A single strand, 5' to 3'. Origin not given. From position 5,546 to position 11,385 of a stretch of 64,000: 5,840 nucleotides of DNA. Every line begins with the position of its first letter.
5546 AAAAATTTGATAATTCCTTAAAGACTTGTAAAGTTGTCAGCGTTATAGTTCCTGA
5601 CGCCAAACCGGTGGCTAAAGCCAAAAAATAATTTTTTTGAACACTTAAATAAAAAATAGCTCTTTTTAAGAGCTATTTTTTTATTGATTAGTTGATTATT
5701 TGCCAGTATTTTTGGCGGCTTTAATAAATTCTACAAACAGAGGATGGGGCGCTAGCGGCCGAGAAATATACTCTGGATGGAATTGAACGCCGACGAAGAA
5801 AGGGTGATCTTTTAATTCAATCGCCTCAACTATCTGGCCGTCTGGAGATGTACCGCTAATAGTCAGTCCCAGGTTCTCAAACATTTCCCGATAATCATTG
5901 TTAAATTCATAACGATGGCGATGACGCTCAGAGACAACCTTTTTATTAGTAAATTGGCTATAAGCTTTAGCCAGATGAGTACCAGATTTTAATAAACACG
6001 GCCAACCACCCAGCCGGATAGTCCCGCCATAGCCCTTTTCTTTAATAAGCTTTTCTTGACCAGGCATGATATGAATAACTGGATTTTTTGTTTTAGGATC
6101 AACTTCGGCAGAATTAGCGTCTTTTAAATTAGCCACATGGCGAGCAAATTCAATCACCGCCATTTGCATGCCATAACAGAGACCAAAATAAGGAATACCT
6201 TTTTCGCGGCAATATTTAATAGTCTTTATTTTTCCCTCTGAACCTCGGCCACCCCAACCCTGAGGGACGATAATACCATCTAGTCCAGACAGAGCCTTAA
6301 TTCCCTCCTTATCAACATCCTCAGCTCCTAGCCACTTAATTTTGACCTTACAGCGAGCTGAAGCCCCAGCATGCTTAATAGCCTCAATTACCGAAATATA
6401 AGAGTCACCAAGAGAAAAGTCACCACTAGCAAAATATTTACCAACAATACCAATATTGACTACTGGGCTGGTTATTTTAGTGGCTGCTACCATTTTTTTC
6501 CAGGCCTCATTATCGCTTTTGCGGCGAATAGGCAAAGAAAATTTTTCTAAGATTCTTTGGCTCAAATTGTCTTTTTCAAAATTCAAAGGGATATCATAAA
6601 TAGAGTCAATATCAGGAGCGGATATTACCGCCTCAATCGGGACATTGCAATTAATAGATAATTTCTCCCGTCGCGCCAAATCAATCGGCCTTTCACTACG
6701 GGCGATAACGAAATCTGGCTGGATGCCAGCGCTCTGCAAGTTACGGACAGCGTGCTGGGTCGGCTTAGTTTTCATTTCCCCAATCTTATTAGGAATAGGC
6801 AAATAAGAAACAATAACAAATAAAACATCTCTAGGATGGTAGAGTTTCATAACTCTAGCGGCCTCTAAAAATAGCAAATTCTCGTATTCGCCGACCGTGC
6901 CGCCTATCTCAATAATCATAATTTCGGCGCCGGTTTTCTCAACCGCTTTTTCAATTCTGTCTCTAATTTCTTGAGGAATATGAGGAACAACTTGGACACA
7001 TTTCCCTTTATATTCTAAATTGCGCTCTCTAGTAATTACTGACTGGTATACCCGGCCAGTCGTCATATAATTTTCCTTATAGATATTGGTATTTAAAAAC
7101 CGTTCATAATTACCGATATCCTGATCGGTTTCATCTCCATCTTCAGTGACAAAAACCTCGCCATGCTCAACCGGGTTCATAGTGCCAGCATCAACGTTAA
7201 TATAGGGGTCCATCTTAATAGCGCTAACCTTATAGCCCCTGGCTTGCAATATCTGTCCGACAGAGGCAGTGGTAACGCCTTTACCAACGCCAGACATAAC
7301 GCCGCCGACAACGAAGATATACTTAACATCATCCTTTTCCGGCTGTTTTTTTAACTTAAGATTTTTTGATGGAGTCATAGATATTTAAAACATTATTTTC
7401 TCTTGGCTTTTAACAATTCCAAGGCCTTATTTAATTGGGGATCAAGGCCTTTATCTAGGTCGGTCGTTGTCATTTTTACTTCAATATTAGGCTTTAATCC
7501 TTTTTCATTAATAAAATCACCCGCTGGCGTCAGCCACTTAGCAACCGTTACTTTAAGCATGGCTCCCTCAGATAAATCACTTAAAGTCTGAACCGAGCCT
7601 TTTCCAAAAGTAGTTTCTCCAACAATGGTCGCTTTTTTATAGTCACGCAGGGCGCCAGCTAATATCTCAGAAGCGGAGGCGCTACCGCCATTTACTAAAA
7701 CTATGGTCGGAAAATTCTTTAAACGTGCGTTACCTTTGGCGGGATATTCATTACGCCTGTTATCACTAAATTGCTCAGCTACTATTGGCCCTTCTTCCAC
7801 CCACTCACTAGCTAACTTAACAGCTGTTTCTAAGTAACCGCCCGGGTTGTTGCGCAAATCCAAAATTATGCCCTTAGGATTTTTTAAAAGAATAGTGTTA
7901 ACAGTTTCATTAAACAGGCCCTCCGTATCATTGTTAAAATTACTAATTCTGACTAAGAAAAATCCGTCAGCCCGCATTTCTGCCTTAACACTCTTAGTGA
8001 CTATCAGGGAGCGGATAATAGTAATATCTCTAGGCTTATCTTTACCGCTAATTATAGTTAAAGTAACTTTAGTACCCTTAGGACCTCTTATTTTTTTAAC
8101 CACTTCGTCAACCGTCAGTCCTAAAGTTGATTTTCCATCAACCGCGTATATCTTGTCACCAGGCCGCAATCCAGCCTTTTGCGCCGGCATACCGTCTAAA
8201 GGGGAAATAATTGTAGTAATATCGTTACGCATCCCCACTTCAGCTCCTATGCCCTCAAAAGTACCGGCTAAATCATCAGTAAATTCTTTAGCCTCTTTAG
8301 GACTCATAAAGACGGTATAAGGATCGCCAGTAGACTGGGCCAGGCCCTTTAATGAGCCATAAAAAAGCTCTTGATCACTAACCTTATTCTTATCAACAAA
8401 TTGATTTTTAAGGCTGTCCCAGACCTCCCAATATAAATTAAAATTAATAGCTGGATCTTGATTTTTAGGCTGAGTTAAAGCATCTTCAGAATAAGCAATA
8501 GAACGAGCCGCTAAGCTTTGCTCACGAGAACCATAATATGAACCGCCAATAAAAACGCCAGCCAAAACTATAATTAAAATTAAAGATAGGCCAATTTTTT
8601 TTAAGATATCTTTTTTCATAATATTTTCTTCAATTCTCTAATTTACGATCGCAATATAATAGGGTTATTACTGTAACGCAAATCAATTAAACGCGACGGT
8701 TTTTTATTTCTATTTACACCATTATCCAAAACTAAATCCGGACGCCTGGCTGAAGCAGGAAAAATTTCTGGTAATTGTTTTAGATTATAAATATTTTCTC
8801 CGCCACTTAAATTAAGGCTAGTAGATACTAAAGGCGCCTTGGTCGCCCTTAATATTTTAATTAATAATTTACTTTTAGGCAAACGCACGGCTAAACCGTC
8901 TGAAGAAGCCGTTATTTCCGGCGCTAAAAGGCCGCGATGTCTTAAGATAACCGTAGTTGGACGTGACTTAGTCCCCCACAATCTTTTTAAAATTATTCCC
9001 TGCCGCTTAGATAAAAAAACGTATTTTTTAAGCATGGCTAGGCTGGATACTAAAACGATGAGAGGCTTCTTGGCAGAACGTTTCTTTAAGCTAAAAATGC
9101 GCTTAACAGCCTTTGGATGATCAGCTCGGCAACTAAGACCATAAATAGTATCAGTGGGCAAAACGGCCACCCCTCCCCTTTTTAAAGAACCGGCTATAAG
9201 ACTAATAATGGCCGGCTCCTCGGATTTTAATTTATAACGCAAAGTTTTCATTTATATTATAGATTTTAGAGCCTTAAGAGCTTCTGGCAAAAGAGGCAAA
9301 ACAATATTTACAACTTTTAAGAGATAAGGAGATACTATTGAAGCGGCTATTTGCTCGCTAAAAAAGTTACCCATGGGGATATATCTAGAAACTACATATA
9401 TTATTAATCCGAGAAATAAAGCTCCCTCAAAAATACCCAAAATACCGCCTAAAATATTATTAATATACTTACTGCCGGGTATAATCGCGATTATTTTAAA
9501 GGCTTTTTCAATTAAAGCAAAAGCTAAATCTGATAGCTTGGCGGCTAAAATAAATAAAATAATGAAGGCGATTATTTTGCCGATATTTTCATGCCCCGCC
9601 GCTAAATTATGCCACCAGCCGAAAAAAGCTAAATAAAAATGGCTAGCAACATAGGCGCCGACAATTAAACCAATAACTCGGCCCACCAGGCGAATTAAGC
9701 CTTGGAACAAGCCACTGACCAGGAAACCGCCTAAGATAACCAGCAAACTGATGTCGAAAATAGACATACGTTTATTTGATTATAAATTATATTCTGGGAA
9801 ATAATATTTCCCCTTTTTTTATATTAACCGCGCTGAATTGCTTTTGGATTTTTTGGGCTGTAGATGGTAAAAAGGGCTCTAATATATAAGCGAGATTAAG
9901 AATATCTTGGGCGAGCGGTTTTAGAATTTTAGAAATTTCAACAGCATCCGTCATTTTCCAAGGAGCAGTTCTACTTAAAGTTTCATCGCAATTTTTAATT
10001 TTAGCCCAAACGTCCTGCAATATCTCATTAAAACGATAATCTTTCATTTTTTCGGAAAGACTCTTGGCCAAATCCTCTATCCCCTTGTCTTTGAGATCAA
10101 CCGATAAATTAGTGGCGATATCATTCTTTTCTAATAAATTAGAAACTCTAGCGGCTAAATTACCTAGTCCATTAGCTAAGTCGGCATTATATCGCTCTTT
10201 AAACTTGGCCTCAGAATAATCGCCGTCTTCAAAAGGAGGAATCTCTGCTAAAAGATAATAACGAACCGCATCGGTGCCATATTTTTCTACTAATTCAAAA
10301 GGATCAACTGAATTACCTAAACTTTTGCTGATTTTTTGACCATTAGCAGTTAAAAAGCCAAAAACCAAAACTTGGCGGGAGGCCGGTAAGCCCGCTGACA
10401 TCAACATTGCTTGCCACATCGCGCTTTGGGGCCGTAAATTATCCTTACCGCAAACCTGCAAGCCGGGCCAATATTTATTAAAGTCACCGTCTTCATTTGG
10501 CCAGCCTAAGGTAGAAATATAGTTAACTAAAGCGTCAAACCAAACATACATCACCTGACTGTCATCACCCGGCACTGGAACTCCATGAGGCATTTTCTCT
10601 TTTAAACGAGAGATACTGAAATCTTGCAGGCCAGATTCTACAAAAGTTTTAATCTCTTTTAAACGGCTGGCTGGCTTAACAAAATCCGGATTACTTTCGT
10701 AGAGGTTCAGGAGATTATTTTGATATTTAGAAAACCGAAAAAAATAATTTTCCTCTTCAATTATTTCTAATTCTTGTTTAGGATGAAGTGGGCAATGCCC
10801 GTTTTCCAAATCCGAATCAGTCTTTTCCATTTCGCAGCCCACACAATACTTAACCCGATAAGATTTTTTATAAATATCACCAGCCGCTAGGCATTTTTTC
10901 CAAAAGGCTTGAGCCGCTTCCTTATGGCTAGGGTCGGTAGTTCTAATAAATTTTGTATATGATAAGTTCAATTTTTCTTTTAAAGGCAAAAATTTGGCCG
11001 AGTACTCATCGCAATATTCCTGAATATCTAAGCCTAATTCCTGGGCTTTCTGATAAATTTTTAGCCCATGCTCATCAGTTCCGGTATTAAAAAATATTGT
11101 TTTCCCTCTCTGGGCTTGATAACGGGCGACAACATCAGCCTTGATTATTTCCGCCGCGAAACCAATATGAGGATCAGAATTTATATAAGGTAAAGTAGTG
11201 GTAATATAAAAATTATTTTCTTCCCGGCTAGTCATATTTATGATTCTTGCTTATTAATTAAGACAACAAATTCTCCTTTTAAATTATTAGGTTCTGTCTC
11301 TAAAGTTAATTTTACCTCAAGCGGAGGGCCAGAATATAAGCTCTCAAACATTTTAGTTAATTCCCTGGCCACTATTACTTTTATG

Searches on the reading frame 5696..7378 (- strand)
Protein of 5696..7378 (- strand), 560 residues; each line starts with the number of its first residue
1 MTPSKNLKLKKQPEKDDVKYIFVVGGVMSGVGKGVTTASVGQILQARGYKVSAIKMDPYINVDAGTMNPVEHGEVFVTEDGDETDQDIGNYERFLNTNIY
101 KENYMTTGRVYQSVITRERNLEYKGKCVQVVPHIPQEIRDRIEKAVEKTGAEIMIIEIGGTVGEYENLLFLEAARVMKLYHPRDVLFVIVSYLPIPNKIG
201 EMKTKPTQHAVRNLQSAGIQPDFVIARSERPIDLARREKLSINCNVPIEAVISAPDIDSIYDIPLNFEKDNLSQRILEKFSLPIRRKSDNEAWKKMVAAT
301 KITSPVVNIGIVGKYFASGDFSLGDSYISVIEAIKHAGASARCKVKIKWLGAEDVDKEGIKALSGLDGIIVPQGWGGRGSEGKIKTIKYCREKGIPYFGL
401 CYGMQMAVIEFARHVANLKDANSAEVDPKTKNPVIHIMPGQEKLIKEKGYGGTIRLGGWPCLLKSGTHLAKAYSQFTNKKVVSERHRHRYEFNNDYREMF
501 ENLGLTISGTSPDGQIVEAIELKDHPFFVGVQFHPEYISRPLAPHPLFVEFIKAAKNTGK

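Call 89: search_protein_families(library=pfam, proteins=[window:5696-7378:-], max_evalue=0.00001)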
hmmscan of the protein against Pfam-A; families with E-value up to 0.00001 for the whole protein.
window:5696-7378:- (560 aa): 4 families
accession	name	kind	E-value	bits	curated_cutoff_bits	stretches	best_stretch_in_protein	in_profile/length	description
PF06418.20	CTP_synth_N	-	4.8e-109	364.2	26.1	1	19-282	1-265/265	CTP synthase N-terminus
PF00117.34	GATase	-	2.7e-38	132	22.8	1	325-553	4-189/190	Glutamine amidotransferase class-I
PF07722.19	Peptidase_C26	-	1.5e-08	35.1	20.5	1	384-536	95-219/219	Peptidase C26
PF01656.29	CbiA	-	4.8e-08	33.4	25.4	1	24-127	3-54/125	CobQ/CobB/MinD/ParA nucleotide binding domain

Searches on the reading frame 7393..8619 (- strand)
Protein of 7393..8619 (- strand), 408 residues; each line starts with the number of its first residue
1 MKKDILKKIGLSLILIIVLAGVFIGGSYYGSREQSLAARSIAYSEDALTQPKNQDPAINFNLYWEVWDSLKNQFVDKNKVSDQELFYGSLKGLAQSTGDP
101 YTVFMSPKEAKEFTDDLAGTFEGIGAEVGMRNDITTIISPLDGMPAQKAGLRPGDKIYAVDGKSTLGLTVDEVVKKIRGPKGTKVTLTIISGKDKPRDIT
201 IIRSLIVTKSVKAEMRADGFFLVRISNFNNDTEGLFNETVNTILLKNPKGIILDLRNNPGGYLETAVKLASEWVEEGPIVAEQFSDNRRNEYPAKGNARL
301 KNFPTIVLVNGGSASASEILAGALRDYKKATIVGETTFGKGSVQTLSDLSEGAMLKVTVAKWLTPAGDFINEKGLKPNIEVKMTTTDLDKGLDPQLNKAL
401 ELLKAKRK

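Call 89: search_protein_families(library=pfam, proteins=[window:7393-8619:-], max_evalue=0.00001)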
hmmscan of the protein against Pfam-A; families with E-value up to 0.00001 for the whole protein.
window:7393-8619:- (408 aa): 4 families
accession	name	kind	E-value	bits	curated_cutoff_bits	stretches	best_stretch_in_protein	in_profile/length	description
PF03572.23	Peptidase_S41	-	3.8e-49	166.9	24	1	223-381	5-165/165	Peptidase family S41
PF17820.7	PDZ_6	-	1.2e-13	50.9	27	1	139-189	4-52/54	PDZ domain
PF00595.29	PDZ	-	5.5e-12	46.3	23.2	1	122-189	10-80/81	PDZ domain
PF13180.12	PDZ_2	-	5.2e-07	30.3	27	1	124-193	3-71/80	PDZ domain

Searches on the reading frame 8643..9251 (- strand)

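Call 89: search_protein_families(library=pfam, proteins=[window:8643-9251:-], max_evalue=0.00001)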
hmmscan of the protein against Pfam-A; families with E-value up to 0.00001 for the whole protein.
window:8643-9251:- (202 aa): 1 family
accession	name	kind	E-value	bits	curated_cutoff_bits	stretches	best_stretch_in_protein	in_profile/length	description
PF01300.24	Sua5_yciO_yrdC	-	2e-39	135.4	25.1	1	23-201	3-176/178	Telomere recombination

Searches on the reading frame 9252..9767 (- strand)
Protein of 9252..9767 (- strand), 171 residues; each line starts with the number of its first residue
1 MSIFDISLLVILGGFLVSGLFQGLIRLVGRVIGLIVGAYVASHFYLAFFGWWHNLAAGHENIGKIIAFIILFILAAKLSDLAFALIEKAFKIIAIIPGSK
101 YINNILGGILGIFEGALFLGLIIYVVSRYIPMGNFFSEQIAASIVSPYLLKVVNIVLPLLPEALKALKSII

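Call 89: search_protein_families(library=pfam, proteins=[window:9252-9767:-], max_evalue=0.00001)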
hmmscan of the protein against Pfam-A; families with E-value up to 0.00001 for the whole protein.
window:9252-9767:- (171 aa): 1 family
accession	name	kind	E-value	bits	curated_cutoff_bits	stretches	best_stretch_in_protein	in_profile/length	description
PF02674.22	Colicin_V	-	3.8e-18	66.3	29.3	1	4-152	1-142/144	Colicin V production protein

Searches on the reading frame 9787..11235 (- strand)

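Call 89: search_protein_families(library=pfam, proteins=[window:9787-11235:-], max_evalue=0.00001)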
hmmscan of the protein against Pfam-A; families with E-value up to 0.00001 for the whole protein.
window:9787-11235:- (482 aa): 3 families
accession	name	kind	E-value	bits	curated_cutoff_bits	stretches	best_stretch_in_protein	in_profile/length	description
PF09334.17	tRNA-synt_1g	-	5.8e-96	322.1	20.1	2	141-364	162-390/391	tRNA synthetases class I (M)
PF00133.28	tRNA-synt_1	-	3.5e-31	108.8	22.7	2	225-329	295-403/414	tRNA synthetases class I (I, L, M and V)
PF01406.26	tRNA-synt_1e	-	7e-11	42.5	27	0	286-330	238-282/301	tRNA synthetases class I (C) catalytic domain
